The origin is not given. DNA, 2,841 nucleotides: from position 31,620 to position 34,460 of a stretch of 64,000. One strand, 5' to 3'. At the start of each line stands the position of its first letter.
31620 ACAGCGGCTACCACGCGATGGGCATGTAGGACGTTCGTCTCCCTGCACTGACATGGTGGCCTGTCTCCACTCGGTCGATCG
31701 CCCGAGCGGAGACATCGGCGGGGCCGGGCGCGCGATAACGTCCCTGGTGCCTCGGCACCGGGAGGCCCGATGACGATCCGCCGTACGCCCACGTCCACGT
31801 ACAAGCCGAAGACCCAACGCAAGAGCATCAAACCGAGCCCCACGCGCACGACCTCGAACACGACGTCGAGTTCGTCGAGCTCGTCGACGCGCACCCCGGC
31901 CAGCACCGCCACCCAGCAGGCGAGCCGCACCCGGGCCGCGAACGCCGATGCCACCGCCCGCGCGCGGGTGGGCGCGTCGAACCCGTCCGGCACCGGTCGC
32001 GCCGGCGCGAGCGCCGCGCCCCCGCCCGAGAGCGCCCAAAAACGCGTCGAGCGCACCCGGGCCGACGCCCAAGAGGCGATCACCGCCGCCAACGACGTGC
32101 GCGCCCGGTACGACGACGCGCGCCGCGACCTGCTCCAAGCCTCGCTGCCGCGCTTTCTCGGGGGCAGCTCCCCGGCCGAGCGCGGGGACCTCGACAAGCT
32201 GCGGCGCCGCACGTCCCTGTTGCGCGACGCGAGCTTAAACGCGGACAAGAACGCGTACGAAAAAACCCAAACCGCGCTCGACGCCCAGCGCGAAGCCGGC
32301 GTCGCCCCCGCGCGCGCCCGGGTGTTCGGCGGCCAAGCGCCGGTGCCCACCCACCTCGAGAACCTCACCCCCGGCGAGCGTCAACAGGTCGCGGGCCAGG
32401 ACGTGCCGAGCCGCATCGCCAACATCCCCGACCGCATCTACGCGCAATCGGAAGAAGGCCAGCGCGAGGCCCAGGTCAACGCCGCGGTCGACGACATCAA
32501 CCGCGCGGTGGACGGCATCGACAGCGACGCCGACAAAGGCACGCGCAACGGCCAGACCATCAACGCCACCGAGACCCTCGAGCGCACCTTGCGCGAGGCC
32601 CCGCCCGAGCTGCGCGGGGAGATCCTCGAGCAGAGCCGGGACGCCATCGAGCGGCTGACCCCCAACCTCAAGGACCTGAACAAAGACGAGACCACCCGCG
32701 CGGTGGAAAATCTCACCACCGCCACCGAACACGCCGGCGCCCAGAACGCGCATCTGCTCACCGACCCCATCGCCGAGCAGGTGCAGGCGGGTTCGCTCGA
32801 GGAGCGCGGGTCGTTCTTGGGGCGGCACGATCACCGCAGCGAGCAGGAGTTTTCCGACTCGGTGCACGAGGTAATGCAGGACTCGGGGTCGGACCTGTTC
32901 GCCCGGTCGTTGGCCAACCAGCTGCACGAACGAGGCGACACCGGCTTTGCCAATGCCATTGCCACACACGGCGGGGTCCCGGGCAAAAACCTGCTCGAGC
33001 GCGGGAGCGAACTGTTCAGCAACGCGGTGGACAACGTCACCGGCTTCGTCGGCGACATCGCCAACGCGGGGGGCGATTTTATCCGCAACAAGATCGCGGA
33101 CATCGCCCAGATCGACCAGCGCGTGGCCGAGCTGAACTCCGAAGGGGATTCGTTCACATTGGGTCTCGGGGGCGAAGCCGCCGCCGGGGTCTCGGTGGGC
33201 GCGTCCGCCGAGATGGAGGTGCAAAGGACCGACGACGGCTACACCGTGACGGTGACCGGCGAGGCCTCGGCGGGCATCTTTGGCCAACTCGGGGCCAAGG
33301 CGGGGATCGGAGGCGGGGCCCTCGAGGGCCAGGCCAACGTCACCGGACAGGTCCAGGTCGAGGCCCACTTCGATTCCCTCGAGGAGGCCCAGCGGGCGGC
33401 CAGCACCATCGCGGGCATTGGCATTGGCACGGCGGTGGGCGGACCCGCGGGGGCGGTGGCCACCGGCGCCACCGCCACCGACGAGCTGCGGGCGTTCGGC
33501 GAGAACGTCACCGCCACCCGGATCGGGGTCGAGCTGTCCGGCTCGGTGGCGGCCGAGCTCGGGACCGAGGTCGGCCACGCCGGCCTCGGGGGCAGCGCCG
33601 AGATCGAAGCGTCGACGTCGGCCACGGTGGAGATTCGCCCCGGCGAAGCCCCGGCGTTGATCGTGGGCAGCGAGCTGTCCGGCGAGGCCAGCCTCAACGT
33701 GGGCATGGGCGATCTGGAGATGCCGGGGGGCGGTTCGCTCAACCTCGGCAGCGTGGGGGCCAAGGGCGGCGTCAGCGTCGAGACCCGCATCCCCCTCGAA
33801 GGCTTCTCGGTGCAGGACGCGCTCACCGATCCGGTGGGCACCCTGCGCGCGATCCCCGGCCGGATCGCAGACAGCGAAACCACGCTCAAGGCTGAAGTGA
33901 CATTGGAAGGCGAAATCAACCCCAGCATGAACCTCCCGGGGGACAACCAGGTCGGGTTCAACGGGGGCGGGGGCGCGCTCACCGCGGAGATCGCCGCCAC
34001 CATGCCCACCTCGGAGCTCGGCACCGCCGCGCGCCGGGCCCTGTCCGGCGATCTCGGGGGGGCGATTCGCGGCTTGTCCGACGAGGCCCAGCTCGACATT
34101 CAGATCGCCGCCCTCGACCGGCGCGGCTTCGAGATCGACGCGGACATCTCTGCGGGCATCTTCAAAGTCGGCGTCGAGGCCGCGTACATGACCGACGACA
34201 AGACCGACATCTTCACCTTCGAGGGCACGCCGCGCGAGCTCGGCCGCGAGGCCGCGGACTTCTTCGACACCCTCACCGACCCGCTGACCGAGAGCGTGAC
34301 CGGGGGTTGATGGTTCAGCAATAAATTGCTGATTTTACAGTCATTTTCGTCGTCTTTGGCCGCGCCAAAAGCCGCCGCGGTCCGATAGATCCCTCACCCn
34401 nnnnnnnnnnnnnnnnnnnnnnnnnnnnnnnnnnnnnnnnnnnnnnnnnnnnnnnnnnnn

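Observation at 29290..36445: Identical 13-mer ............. encoding V-T-L-E recurs in three different genes (OmpA-domain protein and both tandem paralogs)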

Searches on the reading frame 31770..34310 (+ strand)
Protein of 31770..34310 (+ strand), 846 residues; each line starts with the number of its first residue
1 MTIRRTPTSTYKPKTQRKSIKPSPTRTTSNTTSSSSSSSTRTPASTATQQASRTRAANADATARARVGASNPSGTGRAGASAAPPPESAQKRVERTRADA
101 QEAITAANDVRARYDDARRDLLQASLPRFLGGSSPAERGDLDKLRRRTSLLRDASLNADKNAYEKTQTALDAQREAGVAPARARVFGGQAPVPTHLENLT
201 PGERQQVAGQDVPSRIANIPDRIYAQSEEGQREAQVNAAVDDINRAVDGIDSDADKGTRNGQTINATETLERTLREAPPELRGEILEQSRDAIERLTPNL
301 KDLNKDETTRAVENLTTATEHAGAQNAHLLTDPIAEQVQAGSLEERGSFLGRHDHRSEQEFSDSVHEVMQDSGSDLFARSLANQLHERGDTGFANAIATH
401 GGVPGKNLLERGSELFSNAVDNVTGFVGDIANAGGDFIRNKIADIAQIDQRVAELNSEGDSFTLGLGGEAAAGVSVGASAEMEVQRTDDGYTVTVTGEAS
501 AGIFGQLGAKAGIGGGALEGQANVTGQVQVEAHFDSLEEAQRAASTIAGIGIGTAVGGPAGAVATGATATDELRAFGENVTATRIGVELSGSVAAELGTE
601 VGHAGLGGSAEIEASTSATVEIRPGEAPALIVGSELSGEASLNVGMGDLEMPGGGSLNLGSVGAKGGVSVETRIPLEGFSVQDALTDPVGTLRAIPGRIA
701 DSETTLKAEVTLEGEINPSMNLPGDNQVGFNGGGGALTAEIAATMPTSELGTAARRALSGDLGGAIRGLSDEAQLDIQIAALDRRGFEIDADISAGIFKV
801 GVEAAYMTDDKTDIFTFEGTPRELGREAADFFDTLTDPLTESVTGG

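Call 14: search_protein_families(library=pfam, proteins=[window:31770-34310:+])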
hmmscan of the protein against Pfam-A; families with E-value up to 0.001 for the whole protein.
window:31770-34310:+ (846 aa): 0 families

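Call 19: find_related_loci(query=A1, collection=genome_contigs, flank=10000)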
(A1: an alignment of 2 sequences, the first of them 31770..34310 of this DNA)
Query A1 (846 aa) in genome_contigs; peptide patterns used: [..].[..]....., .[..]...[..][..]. (x = any residue, [..] = any of these).
132 stretches matched a pattern, but none encodes a relative of the query by tblastn (E <= 1e-3).

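Call 70: search_protein_families(library=padloc, proteins=[window:31770-34310:+], max_evalue=0.001)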
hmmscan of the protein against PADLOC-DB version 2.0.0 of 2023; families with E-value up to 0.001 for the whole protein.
window:31770-34310:+ (846 aa): 0 families

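Call 75: search_protein_families(library=ncbifam, proteins=[window:31770-34310:+], max_evalue=0.01)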
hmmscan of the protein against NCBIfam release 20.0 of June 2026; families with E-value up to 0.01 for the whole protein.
window:31770-34310:+ (846 aa): 0 families
